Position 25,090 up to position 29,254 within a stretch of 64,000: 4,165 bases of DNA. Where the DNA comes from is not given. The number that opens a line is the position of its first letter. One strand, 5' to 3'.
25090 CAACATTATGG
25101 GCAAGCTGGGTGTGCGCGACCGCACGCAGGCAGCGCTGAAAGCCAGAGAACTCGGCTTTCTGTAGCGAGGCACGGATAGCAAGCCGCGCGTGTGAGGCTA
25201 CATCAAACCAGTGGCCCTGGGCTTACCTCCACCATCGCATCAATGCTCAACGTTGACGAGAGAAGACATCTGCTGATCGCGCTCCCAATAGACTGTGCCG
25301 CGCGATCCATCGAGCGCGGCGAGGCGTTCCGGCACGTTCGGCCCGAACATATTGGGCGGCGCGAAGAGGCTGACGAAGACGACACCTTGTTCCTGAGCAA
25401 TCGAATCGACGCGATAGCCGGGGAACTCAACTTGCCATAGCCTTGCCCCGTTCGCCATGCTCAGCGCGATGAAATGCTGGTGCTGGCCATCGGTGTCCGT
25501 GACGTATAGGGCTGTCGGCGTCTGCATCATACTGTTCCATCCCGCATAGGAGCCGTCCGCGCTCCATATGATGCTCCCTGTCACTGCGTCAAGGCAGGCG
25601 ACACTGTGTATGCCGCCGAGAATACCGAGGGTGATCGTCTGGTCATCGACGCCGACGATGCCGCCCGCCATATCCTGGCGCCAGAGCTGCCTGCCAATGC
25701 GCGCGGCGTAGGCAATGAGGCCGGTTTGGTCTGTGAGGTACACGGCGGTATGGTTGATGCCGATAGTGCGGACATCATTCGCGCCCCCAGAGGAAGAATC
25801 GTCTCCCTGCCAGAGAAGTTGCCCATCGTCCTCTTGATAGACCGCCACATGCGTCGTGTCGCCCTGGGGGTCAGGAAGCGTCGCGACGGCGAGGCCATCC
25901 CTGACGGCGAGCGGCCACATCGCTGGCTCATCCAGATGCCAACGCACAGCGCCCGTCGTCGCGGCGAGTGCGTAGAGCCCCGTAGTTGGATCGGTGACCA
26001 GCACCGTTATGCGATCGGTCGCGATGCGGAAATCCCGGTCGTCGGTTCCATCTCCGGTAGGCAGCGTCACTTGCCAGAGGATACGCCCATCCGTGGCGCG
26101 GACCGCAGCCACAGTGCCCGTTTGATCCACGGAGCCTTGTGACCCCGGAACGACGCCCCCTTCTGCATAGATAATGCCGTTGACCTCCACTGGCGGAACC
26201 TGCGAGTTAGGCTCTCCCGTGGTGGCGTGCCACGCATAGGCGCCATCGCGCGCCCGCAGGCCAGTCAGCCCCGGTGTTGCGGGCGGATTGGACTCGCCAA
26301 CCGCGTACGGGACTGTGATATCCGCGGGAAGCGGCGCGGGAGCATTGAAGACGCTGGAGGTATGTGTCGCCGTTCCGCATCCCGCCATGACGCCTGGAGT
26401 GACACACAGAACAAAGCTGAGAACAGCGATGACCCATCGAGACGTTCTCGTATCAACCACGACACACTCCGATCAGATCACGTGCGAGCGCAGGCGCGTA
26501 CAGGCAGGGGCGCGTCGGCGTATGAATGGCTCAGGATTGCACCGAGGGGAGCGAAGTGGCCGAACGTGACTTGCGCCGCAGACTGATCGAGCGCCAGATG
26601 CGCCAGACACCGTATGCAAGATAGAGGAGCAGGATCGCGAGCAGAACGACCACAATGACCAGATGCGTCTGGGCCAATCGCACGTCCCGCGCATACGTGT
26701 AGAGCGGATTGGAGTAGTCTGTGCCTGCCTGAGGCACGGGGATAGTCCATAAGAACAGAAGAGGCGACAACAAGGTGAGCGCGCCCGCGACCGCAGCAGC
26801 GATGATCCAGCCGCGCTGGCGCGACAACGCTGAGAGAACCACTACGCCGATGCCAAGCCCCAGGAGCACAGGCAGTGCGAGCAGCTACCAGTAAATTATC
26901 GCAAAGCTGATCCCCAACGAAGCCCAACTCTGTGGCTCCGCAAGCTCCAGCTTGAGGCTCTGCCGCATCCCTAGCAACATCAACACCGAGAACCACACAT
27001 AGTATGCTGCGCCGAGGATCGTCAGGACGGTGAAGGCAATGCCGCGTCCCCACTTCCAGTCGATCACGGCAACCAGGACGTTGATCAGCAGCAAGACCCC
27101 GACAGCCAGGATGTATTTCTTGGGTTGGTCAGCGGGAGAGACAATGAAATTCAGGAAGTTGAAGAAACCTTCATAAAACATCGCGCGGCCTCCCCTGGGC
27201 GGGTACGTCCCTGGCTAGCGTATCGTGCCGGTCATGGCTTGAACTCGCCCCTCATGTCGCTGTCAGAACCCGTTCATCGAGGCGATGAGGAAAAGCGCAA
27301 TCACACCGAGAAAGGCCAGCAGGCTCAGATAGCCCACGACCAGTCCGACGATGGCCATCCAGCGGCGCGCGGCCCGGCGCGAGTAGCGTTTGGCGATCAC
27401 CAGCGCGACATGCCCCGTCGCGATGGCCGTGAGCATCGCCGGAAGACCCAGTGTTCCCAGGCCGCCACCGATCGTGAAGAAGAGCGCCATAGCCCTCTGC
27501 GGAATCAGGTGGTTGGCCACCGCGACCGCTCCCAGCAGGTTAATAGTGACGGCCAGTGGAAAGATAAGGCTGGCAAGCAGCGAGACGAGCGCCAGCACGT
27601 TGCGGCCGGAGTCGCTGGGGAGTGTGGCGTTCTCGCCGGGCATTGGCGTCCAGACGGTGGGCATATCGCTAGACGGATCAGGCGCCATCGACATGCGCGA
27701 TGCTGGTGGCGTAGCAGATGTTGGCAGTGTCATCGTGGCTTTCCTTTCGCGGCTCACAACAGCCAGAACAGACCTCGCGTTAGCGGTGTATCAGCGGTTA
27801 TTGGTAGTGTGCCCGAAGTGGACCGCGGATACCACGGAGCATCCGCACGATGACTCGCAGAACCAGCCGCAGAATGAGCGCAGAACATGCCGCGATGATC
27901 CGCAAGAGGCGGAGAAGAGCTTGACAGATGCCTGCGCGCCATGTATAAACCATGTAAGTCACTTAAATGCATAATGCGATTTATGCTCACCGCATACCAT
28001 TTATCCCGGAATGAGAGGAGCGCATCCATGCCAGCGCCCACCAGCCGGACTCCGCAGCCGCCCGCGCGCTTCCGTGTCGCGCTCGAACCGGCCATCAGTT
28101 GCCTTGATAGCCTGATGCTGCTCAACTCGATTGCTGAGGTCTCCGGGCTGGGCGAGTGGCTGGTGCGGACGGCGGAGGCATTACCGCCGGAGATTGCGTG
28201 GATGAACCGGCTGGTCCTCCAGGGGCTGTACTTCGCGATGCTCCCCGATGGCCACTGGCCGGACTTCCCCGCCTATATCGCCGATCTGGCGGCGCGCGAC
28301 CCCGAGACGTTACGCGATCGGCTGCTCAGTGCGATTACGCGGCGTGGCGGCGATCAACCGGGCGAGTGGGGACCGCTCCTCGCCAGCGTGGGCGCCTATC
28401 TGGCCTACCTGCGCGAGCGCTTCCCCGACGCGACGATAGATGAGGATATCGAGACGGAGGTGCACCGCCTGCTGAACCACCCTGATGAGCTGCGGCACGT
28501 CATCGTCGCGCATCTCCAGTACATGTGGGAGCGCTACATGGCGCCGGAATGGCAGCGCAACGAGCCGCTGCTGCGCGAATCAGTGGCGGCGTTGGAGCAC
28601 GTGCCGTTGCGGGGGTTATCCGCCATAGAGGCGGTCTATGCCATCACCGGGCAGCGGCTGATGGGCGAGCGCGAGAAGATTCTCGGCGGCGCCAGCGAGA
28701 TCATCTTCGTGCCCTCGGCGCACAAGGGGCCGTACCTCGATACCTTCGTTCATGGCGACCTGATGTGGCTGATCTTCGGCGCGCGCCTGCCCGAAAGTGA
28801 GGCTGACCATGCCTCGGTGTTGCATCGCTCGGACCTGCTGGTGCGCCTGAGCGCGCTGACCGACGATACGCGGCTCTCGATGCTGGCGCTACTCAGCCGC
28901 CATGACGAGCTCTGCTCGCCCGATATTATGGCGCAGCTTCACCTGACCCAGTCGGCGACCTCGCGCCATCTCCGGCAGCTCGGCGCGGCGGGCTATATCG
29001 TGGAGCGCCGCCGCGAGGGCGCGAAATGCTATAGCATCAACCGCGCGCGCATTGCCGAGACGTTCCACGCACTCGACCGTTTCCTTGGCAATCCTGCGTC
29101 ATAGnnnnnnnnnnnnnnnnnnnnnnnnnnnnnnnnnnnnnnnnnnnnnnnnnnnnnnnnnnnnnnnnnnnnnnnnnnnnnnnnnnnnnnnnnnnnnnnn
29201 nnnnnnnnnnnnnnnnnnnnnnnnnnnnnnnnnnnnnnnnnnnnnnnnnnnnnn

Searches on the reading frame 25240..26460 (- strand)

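Call 72: search_protein_families(library=pfam, proteins=[window:25240-26460:-], max_evalue=0.001)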
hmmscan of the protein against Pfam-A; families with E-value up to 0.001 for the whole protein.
window:25240-26460:- (406 aa): 4 families
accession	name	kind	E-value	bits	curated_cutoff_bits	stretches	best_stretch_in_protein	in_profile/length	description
PF13360.13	PQQ_2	-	8.1e-25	88.3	27.6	2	249-397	6-147/233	Outer membrane protein assembly factor BamB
PF25293.1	Beta-prop_EMC1_N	-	5.6e-05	23.4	34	0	164-265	45-148/219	EMC1 N-terminal beta-propeller domain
PF23727.1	Beta-prop_FAM234A_B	-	0.00033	19.7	26.4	0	117-203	54-141/467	FAM234A/B beta-propeller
PF13570.13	Beta-prop_ACSF4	-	0.00044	20.2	133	0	275-346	147-212/329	Beta-alanine-activating enzyme, beta-propeller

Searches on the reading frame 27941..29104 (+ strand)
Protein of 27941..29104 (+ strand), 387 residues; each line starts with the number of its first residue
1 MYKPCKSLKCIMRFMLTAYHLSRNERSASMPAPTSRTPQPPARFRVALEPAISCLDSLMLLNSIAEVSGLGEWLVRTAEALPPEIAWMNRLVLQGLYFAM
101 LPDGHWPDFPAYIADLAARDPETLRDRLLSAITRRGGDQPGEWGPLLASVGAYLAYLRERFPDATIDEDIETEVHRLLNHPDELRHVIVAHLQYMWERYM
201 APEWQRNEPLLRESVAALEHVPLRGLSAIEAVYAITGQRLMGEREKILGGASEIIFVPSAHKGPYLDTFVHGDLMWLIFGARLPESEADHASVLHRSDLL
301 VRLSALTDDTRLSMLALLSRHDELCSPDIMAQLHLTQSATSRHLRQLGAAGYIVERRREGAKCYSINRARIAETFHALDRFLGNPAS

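Call 72: search_protein_families(library=pfam, proteins=[window:27941-29104:+], max_evalue=0.001)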
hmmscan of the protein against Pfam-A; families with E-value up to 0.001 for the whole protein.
window:27941-29104:+ (387 aa): 6 families
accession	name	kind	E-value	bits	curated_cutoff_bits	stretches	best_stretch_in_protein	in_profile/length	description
PF01022.26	HTH_5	-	2.2e-11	43.9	22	1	308-353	1-45/47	Bacterial regulatory protein, arsR family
PF13412.12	HTH_24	-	4e-06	26.7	21.9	1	308-353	2-47/48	Winged helix-turn-helix DNA-binding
PF13601.12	HTH_34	-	1.9e-05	25.2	27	1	311-355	2-46/80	Winged helix DNA-binding domain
PF12840.13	HTH_20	-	7.5e-05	23.1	27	1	306-351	1-46/51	Helix-turn-helix domain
PF12802.13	MarR_2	-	0.00012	22.6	27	1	310-360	6-57/61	MarR family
PF01047.28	MarR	-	0.00047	20.4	24.6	1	310-356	4-50/59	MarR family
